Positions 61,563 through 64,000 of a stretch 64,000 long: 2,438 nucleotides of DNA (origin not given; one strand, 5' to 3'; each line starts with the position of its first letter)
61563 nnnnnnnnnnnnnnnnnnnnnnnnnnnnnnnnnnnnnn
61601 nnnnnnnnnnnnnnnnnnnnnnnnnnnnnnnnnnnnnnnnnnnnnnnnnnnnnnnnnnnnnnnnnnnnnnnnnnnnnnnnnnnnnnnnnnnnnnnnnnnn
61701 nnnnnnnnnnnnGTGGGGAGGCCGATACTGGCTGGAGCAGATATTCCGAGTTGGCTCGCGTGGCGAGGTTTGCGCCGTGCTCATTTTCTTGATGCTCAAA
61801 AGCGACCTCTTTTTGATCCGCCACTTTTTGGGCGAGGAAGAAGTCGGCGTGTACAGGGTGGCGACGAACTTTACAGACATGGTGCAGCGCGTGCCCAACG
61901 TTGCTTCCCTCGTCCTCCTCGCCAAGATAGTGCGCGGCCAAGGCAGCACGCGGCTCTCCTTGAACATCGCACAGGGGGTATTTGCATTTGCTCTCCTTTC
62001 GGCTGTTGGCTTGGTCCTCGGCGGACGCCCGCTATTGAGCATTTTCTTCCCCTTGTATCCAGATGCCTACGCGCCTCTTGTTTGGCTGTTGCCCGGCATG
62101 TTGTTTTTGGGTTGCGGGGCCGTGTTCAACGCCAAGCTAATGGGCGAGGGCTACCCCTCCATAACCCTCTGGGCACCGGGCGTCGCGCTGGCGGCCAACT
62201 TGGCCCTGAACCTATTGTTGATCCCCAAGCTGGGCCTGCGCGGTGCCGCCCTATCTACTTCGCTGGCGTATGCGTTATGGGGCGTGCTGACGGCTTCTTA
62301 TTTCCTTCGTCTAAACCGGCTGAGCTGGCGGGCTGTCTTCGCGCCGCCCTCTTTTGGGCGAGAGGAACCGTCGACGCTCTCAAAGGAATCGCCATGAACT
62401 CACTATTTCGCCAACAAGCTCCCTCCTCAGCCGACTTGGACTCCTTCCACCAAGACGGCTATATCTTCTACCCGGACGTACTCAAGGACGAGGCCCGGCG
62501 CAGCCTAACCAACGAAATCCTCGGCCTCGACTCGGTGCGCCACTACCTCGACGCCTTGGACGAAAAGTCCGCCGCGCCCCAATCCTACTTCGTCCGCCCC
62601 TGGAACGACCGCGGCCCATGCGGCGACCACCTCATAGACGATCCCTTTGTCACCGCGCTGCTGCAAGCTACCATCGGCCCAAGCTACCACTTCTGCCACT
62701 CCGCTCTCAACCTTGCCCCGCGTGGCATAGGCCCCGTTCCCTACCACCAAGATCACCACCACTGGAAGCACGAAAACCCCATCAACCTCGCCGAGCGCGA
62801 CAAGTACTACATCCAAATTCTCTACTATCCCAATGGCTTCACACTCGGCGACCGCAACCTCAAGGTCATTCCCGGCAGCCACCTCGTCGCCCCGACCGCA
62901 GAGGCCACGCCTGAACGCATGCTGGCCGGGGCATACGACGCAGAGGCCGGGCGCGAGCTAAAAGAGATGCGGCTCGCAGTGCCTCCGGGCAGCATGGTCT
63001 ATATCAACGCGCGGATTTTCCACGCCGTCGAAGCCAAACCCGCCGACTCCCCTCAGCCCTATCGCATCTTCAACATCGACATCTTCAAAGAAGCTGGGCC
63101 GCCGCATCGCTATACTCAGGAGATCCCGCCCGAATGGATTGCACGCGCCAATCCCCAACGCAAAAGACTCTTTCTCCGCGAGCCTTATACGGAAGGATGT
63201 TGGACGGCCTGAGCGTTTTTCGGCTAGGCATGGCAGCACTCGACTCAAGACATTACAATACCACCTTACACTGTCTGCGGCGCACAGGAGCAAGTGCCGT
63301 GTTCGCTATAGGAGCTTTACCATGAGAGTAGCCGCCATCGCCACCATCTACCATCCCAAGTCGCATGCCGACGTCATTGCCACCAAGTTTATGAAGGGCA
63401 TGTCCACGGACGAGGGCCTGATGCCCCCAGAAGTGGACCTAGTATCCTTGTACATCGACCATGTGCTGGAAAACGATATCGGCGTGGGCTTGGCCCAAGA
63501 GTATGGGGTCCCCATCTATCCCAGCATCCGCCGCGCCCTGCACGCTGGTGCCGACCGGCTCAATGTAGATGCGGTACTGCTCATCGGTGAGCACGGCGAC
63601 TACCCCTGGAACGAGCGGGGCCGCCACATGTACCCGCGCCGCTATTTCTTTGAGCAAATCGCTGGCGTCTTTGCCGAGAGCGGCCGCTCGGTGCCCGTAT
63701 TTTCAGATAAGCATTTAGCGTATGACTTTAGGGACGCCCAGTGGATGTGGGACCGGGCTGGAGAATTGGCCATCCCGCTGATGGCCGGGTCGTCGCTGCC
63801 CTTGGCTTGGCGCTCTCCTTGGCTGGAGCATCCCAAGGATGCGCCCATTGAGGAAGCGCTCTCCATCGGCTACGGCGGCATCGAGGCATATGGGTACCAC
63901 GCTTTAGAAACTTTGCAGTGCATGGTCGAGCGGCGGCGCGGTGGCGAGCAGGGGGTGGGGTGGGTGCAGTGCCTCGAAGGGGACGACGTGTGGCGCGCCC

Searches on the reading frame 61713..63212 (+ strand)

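Call 12: search_protein_families(library=pfam, proteins=[window:61713-63212:+], max_evalue=0.01)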
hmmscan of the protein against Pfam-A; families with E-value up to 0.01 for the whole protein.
window:61713-63212:+ (499 aa): 1 family
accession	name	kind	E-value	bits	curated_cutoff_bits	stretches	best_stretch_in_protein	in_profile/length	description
PF05721.19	PhyH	-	2.7e-07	31.5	22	1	245-439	1-202/213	Phytanoyl-CoA dioxygenase (PhyH)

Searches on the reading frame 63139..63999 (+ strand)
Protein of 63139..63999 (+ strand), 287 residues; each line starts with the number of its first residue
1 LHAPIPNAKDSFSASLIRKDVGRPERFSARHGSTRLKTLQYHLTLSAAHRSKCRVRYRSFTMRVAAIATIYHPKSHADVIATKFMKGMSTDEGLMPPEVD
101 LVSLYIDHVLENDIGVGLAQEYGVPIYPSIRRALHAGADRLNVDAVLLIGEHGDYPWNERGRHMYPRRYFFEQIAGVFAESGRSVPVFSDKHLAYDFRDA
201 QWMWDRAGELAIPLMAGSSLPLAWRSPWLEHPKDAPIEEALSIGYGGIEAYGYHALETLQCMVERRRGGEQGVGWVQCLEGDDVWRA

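Call 12: search_protein_families(library=pfam, proteins=[window:63139-63999:+], max_evalue=0.01)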
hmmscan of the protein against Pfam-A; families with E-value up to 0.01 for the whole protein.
window:63139-63999:+ (287 aa): 1 family
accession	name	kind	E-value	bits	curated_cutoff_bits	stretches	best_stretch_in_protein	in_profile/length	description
PF19453.4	DUF5991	-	0.009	16.7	24.3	0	29-105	12-90/122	Family of unknown function (DUF5991)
